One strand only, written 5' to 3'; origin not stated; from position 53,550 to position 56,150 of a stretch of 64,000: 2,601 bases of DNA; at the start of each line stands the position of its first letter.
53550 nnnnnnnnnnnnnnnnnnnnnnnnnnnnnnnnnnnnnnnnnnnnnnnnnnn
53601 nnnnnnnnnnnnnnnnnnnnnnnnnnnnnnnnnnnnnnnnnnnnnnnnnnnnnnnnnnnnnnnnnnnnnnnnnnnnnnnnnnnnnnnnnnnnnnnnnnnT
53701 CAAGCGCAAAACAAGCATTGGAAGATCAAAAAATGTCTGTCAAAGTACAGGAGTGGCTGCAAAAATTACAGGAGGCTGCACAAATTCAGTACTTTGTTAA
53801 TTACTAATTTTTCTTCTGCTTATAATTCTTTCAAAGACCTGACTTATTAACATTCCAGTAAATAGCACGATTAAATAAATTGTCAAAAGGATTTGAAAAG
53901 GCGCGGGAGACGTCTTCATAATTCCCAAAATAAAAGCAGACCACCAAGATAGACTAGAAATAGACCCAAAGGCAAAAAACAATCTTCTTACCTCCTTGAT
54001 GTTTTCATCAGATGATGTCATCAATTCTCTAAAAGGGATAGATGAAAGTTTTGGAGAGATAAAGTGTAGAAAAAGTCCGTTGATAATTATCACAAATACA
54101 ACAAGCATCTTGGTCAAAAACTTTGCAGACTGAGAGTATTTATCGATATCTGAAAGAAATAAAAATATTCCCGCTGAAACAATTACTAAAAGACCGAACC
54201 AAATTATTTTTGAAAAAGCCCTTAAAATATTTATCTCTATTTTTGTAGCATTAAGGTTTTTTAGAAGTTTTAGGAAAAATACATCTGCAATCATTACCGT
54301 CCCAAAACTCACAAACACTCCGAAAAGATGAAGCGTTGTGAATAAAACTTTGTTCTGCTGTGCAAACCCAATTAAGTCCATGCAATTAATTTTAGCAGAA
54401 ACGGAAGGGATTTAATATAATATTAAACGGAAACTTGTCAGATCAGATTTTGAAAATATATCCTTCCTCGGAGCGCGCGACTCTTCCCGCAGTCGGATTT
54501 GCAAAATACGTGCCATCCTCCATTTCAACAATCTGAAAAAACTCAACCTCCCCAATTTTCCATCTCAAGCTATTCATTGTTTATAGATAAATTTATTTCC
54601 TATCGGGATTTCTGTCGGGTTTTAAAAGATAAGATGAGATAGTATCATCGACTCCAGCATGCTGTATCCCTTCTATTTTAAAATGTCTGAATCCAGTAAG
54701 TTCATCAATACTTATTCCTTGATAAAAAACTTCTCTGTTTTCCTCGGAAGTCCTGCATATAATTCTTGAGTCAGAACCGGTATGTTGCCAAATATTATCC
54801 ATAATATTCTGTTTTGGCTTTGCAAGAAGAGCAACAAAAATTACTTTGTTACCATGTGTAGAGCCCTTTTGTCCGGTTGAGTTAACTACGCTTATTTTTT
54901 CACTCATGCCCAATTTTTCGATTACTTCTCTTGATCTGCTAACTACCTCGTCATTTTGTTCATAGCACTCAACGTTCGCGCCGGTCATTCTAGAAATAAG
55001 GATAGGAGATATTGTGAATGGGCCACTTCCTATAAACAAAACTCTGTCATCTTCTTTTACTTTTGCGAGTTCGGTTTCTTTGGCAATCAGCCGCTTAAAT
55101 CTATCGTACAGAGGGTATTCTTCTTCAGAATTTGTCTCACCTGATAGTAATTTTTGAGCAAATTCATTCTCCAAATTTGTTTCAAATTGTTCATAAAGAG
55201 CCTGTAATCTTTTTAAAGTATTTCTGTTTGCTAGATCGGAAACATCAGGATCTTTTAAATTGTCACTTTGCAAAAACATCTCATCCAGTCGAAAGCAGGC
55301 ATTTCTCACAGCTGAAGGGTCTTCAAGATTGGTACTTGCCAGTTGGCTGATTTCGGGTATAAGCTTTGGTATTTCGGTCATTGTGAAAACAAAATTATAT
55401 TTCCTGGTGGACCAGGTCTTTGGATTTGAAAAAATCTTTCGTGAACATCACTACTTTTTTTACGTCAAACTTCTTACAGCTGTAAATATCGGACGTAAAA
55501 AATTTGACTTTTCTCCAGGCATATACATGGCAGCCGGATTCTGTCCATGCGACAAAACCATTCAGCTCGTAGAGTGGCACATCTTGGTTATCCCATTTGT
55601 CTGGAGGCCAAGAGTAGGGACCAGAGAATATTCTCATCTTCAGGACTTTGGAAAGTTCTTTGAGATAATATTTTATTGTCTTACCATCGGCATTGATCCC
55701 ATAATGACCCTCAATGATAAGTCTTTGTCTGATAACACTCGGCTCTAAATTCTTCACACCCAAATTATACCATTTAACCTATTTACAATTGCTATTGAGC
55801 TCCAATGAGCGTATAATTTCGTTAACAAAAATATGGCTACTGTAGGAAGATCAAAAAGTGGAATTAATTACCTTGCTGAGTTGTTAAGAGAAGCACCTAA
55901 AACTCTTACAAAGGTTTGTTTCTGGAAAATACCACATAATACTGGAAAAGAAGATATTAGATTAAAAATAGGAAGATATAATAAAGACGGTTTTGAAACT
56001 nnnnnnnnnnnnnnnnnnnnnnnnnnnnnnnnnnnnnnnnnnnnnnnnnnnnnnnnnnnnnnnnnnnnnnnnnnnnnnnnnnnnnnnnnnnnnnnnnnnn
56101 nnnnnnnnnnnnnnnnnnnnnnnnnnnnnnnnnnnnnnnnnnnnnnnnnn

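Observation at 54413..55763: AdoMetDC-like proenzyme + nicotianamine-synthase-like operon (plus a possible 54-aa basic ORF) in a CPR genome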

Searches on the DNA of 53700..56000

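Call 89: search_rna_families(source=window, start=53700, end=56000, threshold=evalue, max_evalue=1)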
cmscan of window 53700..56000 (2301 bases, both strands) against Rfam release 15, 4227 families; matches with E-value up to 1: 0.
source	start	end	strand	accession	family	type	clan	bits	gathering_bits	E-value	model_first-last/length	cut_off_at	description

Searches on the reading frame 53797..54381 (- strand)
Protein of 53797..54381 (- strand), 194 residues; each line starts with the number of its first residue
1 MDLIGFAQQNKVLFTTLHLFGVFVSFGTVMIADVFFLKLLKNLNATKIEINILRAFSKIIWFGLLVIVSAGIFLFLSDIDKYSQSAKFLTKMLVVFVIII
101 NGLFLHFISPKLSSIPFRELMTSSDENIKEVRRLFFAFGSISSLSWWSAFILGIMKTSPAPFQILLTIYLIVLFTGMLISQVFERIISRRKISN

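Call 3: search_protein_families(library=pfam, proteins=[window:53797-54381:-], max_evalue=1)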
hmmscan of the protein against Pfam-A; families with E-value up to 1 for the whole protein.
window:53797-54381:- (194 aa): 3 families
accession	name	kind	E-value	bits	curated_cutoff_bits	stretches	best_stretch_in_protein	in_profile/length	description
PF20349.3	DUF6644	-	0.0025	18.4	27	1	15-104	26-112/155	Family of unknown function (DUF6644)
PF09980.14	DUF2214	-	0.0044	17.4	34.1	1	12-118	3-102/147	Predicted membrane protein (DUF2214)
PF05425.18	CopD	-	0.013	16.3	32.1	1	52-106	3-63/105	Copper resistance protein D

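Call 4: search_protein_families(library=ncbifam, proteins=[window:53797-54381:-], max_evalue=1)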
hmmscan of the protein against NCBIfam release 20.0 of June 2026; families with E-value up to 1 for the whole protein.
window:53797-54381:- (194 aa): 2 families
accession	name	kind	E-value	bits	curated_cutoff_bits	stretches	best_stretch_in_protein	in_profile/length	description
TIGR01710.1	typeII_sec_gspG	equivalog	0.41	10.7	88.85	0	90-132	4-46/134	type II secretion system major pseudopilin GspG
NF008158.0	PRK10910.1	equivalog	0.64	10.2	118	0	137-174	4-43/89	DUF1145 family protein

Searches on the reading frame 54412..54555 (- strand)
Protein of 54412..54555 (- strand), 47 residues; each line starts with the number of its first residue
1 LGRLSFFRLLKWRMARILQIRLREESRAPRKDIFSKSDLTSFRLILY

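Call 3: search_protein_families(library=pfam, proteins=[window:54412-54555:-], max_evalue=1)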
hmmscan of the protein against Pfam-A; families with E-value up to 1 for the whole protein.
window:54412-54555:- (47 aa): 0 families

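Call 4: search_protein_families(library=ncbifam, proteins=[window:54412-54555:-], max_evalue=1)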
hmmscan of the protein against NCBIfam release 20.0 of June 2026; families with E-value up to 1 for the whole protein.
window:54412-54555:- (47 aa): 0 families
